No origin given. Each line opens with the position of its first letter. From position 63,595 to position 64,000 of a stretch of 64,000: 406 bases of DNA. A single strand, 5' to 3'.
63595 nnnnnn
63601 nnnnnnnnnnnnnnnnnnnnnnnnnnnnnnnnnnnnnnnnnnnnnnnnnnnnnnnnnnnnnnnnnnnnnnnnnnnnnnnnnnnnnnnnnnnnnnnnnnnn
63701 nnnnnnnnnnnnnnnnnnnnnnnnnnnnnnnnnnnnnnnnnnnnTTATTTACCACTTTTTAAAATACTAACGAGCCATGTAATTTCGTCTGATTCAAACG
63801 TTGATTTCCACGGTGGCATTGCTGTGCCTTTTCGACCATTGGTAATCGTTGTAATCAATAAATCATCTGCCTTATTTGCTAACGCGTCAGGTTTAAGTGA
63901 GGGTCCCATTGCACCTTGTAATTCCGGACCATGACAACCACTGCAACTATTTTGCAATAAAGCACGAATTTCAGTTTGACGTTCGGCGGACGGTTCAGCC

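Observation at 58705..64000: Candidate trans-envelope redox module: cytochrome c, CXXCH-porin, 4-TM CXXCH protein, sensor kinase and sigma-54 activator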

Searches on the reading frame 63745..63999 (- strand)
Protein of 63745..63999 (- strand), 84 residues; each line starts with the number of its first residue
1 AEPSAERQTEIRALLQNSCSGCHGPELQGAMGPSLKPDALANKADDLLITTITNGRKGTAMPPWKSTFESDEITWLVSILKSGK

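Call 4: search_protein_families(library=pfam, proteins=[window:63745-63957:-], max_evalue=0.1)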
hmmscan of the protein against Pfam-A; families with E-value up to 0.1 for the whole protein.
window:63745-63957:- (70 aa): 3 families
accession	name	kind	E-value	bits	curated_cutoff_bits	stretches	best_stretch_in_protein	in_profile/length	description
PF13442.11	Cytochrome_CBB3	-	1.7e-12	47.9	27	1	2-63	11-65/68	Cytochrome C oxidase, cbb3-type, subunit III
PF00034.26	Cytochrom_C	-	0.00028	22.6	21.3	1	2-45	9-54/90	Cytochrome c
PF07635.16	PSCyt1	-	0.027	15.5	22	0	5-49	1-57/59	Planctomycete cytochrome C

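Call 7: search_protein_families(library=ncbifam, proteins=[window:63745-63999:-], max_evalue=0.1)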
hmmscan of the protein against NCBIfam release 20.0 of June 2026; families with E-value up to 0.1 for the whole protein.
window:63745-63999:- (84 aa): 10 families
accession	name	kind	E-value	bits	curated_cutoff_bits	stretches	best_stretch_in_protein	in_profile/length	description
NF011054.0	PRK14486.1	equivalog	8.7e-10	38.6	447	1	10-82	217-289/294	putative bifunctional cbb3-type cytochrome c oxidase subunit II/cytochrome c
NF045773.1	cytochro_C550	exception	3.1e-09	36.8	125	1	7-67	48-105/118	cytochrome c550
NF045774.1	cytochro_C551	exception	4.5e-09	36.2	118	1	6-64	37-92/110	cytochrome c551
TIGR03872.1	cytochrome_MoxG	equivalog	2.2e-08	34.3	147.8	1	12-79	48-117/133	cytochrome c(L), periplasmic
TIGR00782.1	ccoP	equivalog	9.2e-07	28.4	179.95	1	6-80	201-278/285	cytochrome-c oxidase, cbb3-type subunit III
NF050122.1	bc1_QcrC_actin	exception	0.0054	16.1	200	1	8-35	41-69/253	cytochrome bc1 complex diheme cytochrome c subunit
NF045930.1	Cytc6PetJCyano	equivalog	0.0077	16.2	135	1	9-74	29-96/110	cytochrome c6 PetJ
TIGR04494.1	c550_PedF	equivalog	0.015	15.2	122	1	16-77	59-123/133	cytochrome c-550 PedF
TIGR03874.1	4cys_cytochr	equivalog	0.04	13.7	161.75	1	16-58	41-83/143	c-type cytochrome, methanol metabolism-related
TIGR04485.1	thiosulf_SoxX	equivalog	0.058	14.1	61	1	18-80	4-75/78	sulfur oxidation c-type cytochrome SoxX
